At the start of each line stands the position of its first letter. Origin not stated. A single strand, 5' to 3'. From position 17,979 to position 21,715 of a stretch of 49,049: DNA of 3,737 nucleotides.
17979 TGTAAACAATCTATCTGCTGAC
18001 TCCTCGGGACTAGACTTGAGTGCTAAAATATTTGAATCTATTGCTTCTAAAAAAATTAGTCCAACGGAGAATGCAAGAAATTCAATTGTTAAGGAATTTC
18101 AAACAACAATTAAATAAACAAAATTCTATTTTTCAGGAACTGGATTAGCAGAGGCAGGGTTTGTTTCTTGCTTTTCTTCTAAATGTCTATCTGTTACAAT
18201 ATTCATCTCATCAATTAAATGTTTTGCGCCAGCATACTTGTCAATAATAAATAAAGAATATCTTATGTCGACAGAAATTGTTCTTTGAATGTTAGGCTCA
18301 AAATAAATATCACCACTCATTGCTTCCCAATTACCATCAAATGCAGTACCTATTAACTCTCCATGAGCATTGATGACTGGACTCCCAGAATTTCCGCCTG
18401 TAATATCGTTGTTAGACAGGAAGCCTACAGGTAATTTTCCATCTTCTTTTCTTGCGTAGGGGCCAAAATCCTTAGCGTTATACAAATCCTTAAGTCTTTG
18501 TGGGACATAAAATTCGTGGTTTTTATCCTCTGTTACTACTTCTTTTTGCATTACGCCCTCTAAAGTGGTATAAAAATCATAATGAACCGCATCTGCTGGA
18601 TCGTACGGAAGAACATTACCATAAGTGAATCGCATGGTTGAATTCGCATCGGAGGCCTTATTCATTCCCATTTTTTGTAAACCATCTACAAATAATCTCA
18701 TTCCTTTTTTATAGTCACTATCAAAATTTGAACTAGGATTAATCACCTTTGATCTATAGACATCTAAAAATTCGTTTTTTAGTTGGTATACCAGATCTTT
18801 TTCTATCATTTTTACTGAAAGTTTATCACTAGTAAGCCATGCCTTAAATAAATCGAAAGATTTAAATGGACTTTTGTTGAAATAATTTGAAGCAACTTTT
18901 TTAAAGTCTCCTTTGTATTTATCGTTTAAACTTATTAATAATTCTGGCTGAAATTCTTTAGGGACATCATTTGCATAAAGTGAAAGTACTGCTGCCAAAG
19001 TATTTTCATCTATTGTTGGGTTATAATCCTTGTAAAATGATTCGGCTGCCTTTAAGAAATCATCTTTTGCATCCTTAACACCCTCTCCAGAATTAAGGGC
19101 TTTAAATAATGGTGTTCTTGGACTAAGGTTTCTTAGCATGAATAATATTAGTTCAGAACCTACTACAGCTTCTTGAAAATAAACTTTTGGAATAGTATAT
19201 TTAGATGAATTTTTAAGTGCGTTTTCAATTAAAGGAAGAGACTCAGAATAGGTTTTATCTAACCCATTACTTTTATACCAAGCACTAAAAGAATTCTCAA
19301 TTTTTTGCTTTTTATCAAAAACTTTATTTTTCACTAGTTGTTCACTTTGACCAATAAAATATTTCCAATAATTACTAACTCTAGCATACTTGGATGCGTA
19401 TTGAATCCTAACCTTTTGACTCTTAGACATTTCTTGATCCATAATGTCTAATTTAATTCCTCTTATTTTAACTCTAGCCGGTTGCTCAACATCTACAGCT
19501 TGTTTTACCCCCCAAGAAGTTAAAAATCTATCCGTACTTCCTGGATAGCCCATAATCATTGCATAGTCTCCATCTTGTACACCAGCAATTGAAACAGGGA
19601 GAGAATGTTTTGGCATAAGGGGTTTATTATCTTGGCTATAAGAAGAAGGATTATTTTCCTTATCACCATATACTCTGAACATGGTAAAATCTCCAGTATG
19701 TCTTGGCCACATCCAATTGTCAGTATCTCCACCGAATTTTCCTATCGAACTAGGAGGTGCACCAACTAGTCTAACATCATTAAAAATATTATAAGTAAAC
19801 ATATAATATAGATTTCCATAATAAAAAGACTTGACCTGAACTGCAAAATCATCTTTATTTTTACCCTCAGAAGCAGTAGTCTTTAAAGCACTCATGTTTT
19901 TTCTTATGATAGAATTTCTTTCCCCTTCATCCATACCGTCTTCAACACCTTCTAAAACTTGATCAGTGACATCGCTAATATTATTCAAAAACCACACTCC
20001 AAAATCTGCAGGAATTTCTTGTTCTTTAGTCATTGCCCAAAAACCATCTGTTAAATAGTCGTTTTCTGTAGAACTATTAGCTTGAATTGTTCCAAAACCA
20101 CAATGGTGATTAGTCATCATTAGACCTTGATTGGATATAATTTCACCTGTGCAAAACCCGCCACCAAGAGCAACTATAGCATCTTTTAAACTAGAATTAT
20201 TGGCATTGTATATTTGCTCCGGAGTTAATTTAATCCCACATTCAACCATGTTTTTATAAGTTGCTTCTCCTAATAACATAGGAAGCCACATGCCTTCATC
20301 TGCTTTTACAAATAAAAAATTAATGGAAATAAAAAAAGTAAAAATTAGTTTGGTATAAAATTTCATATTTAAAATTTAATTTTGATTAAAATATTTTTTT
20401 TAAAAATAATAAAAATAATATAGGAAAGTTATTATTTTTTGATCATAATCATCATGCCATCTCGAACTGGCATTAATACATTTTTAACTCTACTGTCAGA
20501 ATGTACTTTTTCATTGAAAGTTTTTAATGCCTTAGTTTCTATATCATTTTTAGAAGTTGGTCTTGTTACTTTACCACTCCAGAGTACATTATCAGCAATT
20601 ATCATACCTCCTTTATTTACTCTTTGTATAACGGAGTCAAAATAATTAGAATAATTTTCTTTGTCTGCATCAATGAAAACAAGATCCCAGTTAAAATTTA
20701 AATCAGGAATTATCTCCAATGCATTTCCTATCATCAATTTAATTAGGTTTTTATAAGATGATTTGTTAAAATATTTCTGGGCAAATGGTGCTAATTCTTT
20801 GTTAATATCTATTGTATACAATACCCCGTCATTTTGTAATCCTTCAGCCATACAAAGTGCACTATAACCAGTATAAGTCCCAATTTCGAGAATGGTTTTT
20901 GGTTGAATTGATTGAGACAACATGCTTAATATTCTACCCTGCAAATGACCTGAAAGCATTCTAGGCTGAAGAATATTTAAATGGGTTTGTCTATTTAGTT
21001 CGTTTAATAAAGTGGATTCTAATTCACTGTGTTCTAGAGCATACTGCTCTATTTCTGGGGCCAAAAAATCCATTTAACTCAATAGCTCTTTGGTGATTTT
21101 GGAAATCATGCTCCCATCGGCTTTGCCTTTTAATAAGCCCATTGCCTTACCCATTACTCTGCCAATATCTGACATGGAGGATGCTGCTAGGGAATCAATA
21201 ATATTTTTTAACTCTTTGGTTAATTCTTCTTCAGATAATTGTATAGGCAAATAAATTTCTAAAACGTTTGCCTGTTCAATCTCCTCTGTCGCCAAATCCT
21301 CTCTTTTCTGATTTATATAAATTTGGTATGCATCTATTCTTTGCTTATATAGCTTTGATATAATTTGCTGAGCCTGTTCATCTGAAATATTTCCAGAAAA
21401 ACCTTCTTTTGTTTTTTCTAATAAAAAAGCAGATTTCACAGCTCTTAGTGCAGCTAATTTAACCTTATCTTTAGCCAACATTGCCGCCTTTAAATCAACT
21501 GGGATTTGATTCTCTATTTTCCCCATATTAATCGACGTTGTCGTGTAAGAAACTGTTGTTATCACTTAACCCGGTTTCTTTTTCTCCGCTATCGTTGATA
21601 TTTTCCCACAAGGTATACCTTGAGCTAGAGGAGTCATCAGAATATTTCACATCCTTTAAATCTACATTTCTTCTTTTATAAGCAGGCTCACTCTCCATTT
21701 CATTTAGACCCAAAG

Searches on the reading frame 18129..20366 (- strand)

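Call 67: search_protein_families(library=pfam, proteins=[window:18129-20366:-], max_evalue=0.00001)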
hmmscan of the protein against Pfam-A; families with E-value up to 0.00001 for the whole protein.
window:18129-20366:- (746 aa): 2 families
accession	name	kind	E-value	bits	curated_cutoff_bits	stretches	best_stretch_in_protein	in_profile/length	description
PF10459.15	Peptidase_S46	-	3e-227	757.1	22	1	22-723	1-698/698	Peptidase S46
PF13365.12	Trypsin_2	-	2.4e-06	28.8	27.6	0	650-673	120-143/144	Trypsin-like peptidase domain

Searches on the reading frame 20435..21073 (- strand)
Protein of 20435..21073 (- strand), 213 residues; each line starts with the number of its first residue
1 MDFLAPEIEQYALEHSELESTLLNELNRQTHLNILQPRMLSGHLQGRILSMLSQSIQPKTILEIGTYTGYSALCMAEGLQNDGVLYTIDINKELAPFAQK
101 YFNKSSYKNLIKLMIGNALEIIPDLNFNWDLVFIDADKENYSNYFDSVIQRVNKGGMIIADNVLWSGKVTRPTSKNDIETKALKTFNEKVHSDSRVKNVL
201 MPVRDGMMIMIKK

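Call 67: search_protein_families(library=pfam, proteins=[window:20435-21073:-], max_evalue=0.00001)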
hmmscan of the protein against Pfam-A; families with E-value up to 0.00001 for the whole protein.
window:20435-21073:- (213 aa): 3 families
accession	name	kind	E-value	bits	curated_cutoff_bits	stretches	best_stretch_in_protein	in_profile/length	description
PF01596.23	Methyltransf_3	-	1.7e-51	174.9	22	1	14-212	2-203/204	O-methyltransferase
PF13578.12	Methyltransf_24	-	3.6e-15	57.2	26.3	1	62-163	1-105/105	Methyltransferase domain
PF01135.25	PCMT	-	3.1e-06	27.6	20.3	1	43-111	60-127/210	Protein-L-isoaspartate(D-aspartate) O-methyltransferase (PCMT)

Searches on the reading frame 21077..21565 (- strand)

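Call 67: search_protein_families(library=pfam, proteins=[window:21077-21565:-], max_evalue=0.00001)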
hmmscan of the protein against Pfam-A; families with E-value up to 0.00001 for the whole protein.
window:21077-21565:- (163 aa): 1 family
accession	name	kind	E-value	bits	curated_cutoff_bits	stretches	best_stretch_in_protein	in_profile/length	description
PF09424.15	YqeY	-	2.1e-37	128.8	27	1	19-162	2-143/143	Yqey-like protein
